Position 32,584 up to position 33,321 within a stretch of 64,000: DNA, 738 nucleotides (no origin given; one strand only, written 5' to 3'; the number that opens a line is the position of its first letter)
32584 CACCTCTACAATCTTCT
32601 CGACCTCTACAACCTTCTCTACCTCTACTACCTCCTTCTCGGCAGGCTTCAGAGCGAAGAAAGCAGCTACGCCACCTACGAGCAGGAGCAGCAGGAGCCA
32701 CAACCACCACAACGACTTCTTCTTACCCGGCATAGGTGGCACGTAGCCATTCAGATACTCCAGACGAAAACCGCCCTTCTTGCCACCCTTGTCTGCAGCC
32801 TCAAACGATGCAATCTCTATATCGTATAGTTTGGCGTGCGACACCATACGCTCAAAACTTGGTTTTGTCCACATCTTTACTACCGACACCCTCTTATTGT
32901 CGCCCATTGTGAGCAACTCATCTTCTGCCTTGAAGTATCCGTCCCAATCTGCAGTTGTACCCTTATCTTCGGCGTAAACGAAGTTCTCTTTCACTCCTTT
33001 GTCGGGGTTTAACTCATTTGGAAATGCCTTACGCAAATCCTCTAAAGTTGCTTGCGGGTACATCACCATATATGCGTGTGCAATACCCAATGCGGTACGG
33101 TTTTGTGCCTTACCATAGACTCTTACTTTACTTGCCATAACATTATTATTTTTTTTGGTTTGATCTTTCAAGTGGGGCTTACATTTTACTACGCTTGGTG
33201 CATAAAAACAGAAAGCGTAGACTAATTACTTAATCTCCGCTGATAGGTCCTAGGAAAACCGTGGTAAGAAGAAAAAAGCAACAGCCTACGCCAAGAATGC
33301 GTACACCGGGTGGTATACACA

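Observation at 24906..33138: The KAP NTPase C-terminus and the OmpA-like protein N-terminus share a ~115-aa domain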

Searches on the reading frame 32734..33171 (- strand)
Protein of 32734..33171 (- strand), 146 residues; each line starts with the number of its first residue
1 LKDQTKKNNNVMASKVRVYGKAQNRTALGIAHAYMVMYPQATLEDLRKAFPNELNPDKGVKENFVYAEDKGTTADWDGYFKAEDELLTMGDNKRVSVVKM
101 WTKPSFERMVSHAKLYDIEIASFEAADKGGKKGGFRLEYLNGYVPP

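Call 6: search_protein_families(library=pfam, proteins=[window:32734-33171:-], max_evalue=10)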
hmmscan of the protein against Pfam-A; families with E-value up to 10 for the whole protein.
seq(146 aa): 0 families

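Call 7: find_homologous_proteins(query=window:32734-33171:-, max_evalue=0.01)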
Query seq(146 aa) (146 aa): 271 proteins with E <= 0.01 among 282 candidates; the best 120 are listed.
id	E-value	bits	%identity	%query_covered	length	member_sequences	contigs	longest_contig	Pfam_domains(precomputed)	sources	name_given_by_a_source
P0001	4.5e-76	271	90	92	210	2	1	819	-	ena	-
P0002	3.1e-75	269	87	92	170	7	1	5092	-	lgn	-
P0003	4.2e-75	268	90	92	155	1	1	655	-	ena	-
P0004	1.6e-74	266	89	92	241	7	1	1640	-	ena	-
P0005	2.8e-72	259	84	92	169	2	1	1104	-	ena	-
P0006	4.2e-70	252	85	88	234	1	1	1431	-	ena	-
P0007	7.1e-70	251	81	95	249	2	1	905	-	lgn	-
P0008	9.0e-69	248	79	92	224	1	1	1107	-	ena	-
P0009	4.6e-68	245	79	94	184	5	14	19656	-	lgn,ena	-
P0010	2.3e-67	243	81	92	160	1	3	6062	-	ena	-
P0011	4.1e-67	242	95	79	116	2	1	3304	-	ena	-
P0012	5.3e-67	242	79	92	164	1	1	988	-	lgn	-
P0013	6.9e-66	238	75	95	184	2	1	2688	-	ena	-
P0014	1.5e-65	237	78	92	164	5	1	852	-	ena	-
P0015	2.0e-65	237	77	94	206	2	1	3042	-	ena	-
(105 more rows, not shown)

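Call 25: predict_structure(alignment_id=A1)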
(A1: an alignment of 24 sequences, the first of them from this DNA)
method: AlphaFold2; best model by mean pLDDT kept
length: 135 residues; sequences in the alignment: 24
mean_pLDDT: 85.7   pTM: 0.83
mean pLDDT of the five models: 85.7, 84.8, 83.9, 82.6, 80.6
residues with pLDDT >= 90: 78; 70-90: 37; 50-70: 15; < 50: 5
segments of 3 or more residues with pLDDT < 50: 116-119
pLDDT, mean of each block of 10 residues (from residue 1): 83 93 94 95 91 83 72 90 92 94 92 52 81 86
secondary structure, 60 per line:
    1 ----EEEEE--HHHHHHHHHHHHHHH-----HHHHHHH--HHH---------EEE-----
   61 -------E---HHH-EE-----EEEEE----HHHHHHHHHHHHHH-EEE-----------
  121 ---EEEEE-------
elements in order: E5-9 H12-26 H32-38 E53-55 E83-87 H92-105 E107-109 E124-128
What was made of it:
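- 32734..33138 (-): OmpA-type copy of the shared domain (ORF residues 12-146). The core aligned to the KAP copy is residues 29-114, or 32830-33087. An extra invariant strand, RLEYLNG, follows a Gly/Lys-rich linker. AlphaFold2 model pLDDT 85.7 (call 25).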

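Call 26: search_protein_representatives(alignment_id=A1)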
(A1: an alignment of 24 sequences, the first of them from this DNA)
Query: 24 sequences, 135 profile positions. Proteins with E-value up to 0.001 (for the whole library): 685; up to 1e-10: 232; up to 1e-30: 104. The best 150 are listed.
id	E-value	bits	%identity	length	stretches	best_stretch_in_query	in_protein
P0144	1.3e-71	255.3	-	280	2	1-134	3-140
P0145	3.9e-69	247.3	-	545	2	1-133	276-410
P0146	3.2e-68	244.3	-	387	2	26-135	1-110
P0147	3.4e-67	241.0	-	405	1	3-135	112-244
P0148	8.7e-67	239.7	-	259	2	2-124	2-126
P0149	1.7e-63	229.0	-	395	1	3-135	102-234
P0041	3.0e-63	228.2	-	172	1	1-135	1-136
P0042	8.3e-63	226.8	-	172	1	3-135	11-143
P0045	3.8e-58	211.7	-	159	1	1-122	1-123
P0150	5.9e-57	207.9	-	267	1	3-129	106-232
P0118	1.1e-56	207.0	-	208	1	1-135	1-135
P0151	1.8e-53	196.6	-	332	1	1-134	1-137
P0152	2.1e-53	196.3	-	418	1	3-135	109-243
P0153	8.0e-53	194.5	-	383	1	1-134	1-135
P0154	8.7e-53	194.3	-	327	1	2-134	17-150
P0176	1.0e-42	161.8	-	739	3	1-135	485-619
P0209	1.3e-35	138.8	-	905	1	1-129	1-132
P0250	2.1e-29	118.7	-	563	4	31-112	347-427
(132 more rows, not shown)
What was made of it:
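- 32734..33138 (-): 685 representative clusters at E<=1e-3 (call 26).
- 685 representative clusters (call 26).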

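Call 30: fold_search(model_id=the predicted structure, library=pdb)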
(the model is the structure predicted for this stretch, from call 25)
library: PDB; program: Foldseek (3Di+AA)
matches with E <= 10: 277; with E <= 0.001: 0
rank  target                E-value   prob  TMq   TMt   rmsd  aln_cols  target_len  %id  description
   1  8s9v_C                2.7e-01  0.09  0.25  0.09  15.2       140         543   15  CRISPR-Cas type III-D effector complex bound to a self-target RNA in the pre-cleavage state (released 2024-04-24)
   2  8s9u_C                3.1e-01  0.10  0.28  0.10  13.3       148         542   13  CRISPR-Cas type III-D effector complex bound to a target RNA (released 2024-04-24)
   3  6tpi_B                6.7e-01  0.08  0.23  0.27   9.4        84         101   19  EnvC bound to the FtsX periplasmic domain (released 2020-11-04)
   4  3cw2_C                6.7e-01  0.07  0.21  0.13  11.2       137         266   14  Crystal structure of the intact archaeal translation initiation factor 2 from Sulfolobus solfataricus . (released 2009-01-06)
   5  2qn6_B                8.2e-01  0.06  0.21  0.27  11.3       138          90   14  Structure of an archaeal heterotrimeric initiation factor 2 reveals a nucleotide state between the GTP and the GDP sta (released 2007-11-06)
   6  3dfe_B                8.7e-01  0.09  0.22  0.31  10.2        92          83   10  Crystal structure of a Putative Pii-Like Signaling Protein (YP_323533.1) from ANABAENA VARIABILIS ATCC 29413 at 2.35 A (released 2008-08-05)
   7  5zbd_A                9.9e-01  0.08  0.14  0.05   8.6        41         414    7  Crystal structure of tryptophan oxidase (C395A mutant) from Chromobacterium violaceum (released 2018-12-19)
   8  3dfe_A                1.2e+00  0.08  0.22  0.31  10.2        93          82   10  Crystal structure of a Putative Pii-Like Signaling Protein (YP_323533.1) from ANABAENA VARIABILIS ATCC 29413 at 2.35 A (released 2008-08-05)
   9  2iii                  1.2e+00  0.04  0.25  0.27  16.7       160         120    8  Crystal structure of the adenosylmethionine decarboxylase (aq_254) from aquifex aeolicus vf5 (released 2007-10-09)
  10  8ymc_C                1.2e+00  0.04  0.20  0.12  20.4       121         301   18  FtsEX in nanodisc (released 2025-03-12)
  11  7rk0_C                1.3e+00  0.06  0.23  0.14  12.1       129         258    8  Crystal structure of Thermovibrio ammonificans THI4 (released 2021-09-01)
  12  6lkd_B                1.3e+00  0.04  0.25  0.10  16.1       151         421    7  in meso full-length rat KMO in complex with a pyrazoyl benzoic acid inhibitor (released 2020-12-23)
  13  6esd_B                1.4e+00  0.09  0.14  0.05   7.2        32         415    6  Crystal structure of L-tryptophan oxidase VioA from Chromobacterium violaceum (released 2017-12-06)
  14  5g3s_A                1.4e+00  0.07  0.14  0.05   8.8        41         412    7  The structure of the L-tryptophan oxidase VioA from Chromobacterium violaceum - Samarium derivative (released 2016-08-03)
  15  5g3t_A                1.4e+00  0.07  0.14  0.05   8.8        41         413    7  The structure of the L-tryptophan oxidase VioA from Chromobacterium violaceum (released 2016-08-03)
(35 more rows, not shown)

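Call 40: search_protein_families(library=pfam, alignment_id=A3, max_evalue=0.001)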
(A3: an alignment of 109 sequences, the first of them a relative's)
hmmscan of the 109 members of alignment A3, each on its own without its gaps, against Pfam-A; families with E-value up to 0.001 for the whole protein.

A. member 1, P0118 (208 aa): 1 family
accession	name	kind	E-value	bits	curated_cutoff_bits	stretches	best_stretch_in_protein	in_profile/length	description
PF13396.11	PLDc_N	-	0.00064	20.1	23.3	1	140-166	14-40/42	Phospholipase_D-nuclease N-terminal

B. families by the number of members that match (of 109 scanned): 16 families
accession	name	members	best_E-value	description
PF00691.25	OmpA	49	9.1e-32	OmpA family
PF05359.17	DUF748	27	1.5e-09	Domain of Unknown Function (DUF748)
PF07747.17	MTH865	2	6.2e-07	MTH865-like family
PF09603.15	Fib_succ_major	1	1e-29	Fibrobacter succinogenes major domain (Fib_succ_major)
PF03450.22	CO_deh_flav_C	1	1.8e-22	CO dehydrogenase flavoprotein C-terminal domain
PF18884.5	TSP3_bac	1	3.5e-14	Bacterial TSP3 repeat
PF14281.12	PDDEXK_4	1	5.3e-13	PD-(D/E)XK nuclease superfamily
PF00789.26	UBX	1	3.9e-10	UBX domain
PF07728.20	AAA_5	1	4.5e-10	AAA domain (dynein-related subfamily)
PF13620.12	CarboxypepD_reg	1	1.4e-07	Carboxypeptidase regulatory-like domain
PF13715.12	CarbopepD_reg_2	1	7.7e-07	CarboxypepD_reg-like domain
PF23609.1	Beta-prop_EIPR1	1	1.3e-05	EIPR1 beta-propeller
PF19827.4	DUF6308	1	0.00039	Family of unknown function (DUF6308)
PF13396.11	PLDc_N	1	0.00064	Phospholipase_D-nuclease N-terminal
PF06570.16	DUF1129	1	0.00067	Protein of unknown function (DUF1129)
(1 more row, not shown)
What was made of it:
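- Others carry PDDEXK_4, AAA_5 or TerB (call 40).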

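Call 41: search_solved_structures(query=A1, max_evalue=10)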
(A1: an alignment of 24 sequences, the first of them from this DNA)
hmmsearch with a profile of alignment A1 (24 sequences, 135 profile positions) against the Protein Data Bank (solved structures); distinct sequences matched with E-value up to 10: 2.
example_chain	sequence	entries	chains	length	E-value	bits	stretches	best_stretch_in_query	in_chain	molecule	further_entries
2mca_A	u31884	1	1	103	0.42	14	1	64-115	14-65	Uncharacterized protein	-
5h79_D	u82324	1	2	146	8.6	9.8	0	31-68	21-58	Immunoglobulin G-binding protein A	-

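Call 43: find_related_loci(query=A1, collection=genome_contigs, flank=10000)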
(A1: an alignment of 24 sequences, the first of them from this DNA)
Query A1 (135 aa) in genome_contigs; peptide patterns used: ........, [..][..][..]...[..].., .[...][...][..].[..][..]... (x = any residue, [..] = any of these).
352 stretches matched a pattern; 268 encode a relative of the query (tblastn E <= 1e-3); the best 80 are kept; 80 distinct loci.
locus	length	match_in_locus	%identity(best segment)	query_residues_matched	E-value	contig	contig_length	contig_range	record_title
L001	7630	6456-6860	98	1-135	2e-89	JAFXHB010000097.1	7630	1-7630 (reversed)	MAG: Alistipes sp. isolate RGIG6408 Sheep_Rectum-5__c555540, whole genome shotgun sequence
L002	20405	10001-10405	96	1-135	1e-88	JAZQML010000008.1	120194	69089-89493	MAG: Alistipes sp. isolate T1900044606_TS20190072.MAGScoT_cleanbin_000018 SGB_741_k141_2129970, whole genome shotgun seq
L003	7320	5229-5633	97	1-135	3e-88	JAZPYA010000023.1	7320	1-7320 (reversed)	MAG: Alistipes sp. isolate T1900044649_TS20190115.MAGScoT_cleanbin_000009 SGB_1399_k141_1678432, whole genome shotgun se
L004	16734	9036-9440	97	1-135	4e-88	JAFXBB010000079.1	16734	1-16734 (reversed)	MAG: Alistipes sp. isolate RGIG6253 Sheep_Rectum-2__c582104, whole genome shotgun sequence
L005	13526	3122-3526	96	1-135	2e-87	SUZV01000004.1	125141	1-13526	MAG: Rikenellaceae bacterium isolate SIG185 NODE_3274_length_125141_cov_6.031908, whole genome shotgun sequence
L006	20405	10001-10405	95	1-135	3e-87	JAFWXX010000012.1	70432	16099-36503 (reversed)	MAG: Bacteroidaceae bacterium isolate RGIG6171 Sheep_Rectum-1__c395, whole genome shotgun sequence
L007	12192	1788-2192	94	1-135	1e-85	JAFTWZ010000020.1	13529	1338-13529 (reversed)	MAG: Alistipes sp. isolate RGIG4226 Roe_deer_Colon-4__c1858, whole genome shotgun sequence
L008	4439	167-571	91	1-135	9e-85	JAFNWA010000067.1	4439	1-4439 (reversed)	MAG: Bacteroidaceae bacterium isolate RGIG174 Dairy_cattle_Cecum-4__c253054, whole genome shotgun sequence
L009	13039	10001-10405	90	1-135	1e-83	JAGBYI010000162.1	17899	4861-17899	MAG: Bacteroidaceae bacterium isolate RGIG9558 Yak_Colon-3__c747305, whole genome shotgun sequence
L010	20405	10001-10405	90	1-135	2e-82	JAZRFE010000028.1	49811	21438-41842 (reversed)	MAG: Bacteroidaceae bacterium isolate T1900045495_YK20190189.MAGScoT_cleanbin_000037 SGB_7434_k141_2907058, whole genome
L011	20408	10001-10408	90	1-135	9e-83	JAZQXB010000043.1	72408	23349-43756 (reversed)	MAG: Alloprevotella sp. isolate T1900045163_TC20190157.MAGScoT_cleanbin_000010 SGB_5098_k141_1138322, whole genome shotg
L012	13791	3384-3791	90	1-135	3e-82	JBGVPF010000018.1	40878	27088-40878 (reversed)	MAG: Alloprevotella sp. isolate fecal_MAG_194 fecal_MAG_194_contig_0018, whole genome shotgun sequence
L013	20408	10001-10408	90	1-135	6e-82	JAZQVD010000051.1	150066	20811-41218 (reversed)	MAG: Alloprevotella sp. isolate T1900045172_TC20190168.MAGScoT_cleanbin_000001 SGB_5196_k141_1273952, whole genome shotg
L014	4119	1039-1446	90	1-135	8e-82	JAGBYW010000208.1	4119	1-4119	MAG: Bacteroidaceae bacterium isolate RGIG9572 Yak_Colon-4__c906466, whole genome shotgun sequence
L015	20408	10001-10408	90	1-135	9e-82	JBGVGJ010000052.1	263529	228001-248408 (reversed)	MAG: Alloprevotella sp. isolate fecal_MAG_37 fecal_MAG_37_contig_0052, whole genome shotgun sequence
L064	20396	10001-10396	76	4-135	3e-68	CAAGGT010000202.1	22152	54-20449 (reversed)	MAG TPA_asm: Bacteroidaceae bacterium, isolate HGM04608, WGS project CAAGGT010000000 data, contig: SRS476212_64_k119_286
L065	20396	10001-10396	76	4-135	3e-68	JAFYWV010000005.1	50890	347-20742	MAG: Bacteroidaceae bacterium isolate RGIG7494 Water_buffalos_Colon-5__c28378, whole genome shotgun sequence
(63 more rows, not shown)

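Call 47: search_protein_families(library=pfam, proteins=[P0250, P0209, P0176], max_evalue=1)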
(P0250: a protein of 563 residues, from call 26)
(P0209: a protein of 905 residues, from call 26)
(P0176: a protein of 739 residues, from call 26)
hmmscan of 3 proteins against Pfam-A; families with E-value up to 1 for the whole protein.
P0250 (563 aa): 8 families
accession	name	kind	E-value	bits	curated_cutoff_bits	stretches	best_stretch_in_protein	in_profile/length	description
PF00789.26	UBX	-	3.9e-10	40.2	21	0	323-359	21-57/82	UBX domain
PF23609.1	Beta-prop_EIPR1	-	1.3e-05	25.2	54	1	341-394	87-140/280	EIPR1 beta-propeller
PF23587.1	SH3_KALRN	-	0.0023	18.3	29.2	0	199-217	11-29/69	Kalirin, SH3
PF07862.16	Nif11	-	0.0086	16.8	23.8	0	536-555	27-46/48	Nif11 domain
PF18078.7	Thioredoxin_11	-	0.04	14.5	22.9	1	6-96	10-103/126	Thioredoxin-like SNTX domain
PF23614.1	DUF7141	-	0.099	12.9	27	0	380-401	22-43/61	Domain of unknown function (DUF7141)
PF08945.15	Bclx_interact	-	0.18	12.2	25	0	90-105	4-19/39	Bcl-x interacting, BH3 domain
PF18404.7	Glyco_transf_24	-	0.21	11.4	25.7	0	316-370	161-215/268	Glucosyltransferase 24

P0209 (905 aa): 5 families
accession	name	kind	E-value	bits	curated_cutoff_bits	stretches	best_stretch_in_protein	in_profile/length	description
PF07747.17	MTH865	-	0.00069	19.7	25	0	220-252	36-66/70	MTH865-like family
PF22175.2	Ogg-HhH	-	0.0013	18.7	27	1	271-342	100-169/173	8-oxoguanine DNA glycosylase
PF01476.26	LysM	-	0.033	14.6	20.9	0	459-482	8-31/43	LysM domain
PF07867.16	DUF1654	-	0.17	12.1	27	1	364-392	19-47/70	Protein of unknown function (DUF1654)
PF13218.11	DUF4026_N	-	0.22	12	27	0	379-435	11-68/147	Protein of unknown function (DUF4026) N-terminal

P0176 (739 aa): 2 families
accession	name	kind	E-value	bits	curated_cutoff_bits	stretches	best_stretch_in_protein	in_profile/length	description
PF14281.12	PDDEXK_4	-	5.3e-13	49.8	22.3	1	237-409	3-169/183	PD-(D/E)XK nuclease superfamily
PF11458.13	Mistic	-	0.37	11.3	26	0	129-149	18-38/74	Membrane-integrating protein Mistic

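Call 74: find_related_loci(query=A1, collection=viral_contigs, flank=8000)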
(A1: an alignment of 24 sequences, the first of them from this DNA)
Query A1 (135 aa) in viral_contigs; peptide patterns used: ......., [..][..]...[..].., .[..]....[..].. (x = any residue, [..] = any of these).
68 stretches matched a pattern; 1 encode a relative of the query (tblastn E <= 1e-3); 1 distinct loci.
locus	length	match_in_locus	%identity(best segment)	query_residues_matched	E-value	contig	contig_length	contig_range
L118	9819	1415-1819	40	3-134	5e-32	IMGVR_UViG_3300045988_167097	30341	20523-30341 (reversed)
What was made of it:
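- Tried and rejected: One hit in 2.9 million for the OmpA type (call 74).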
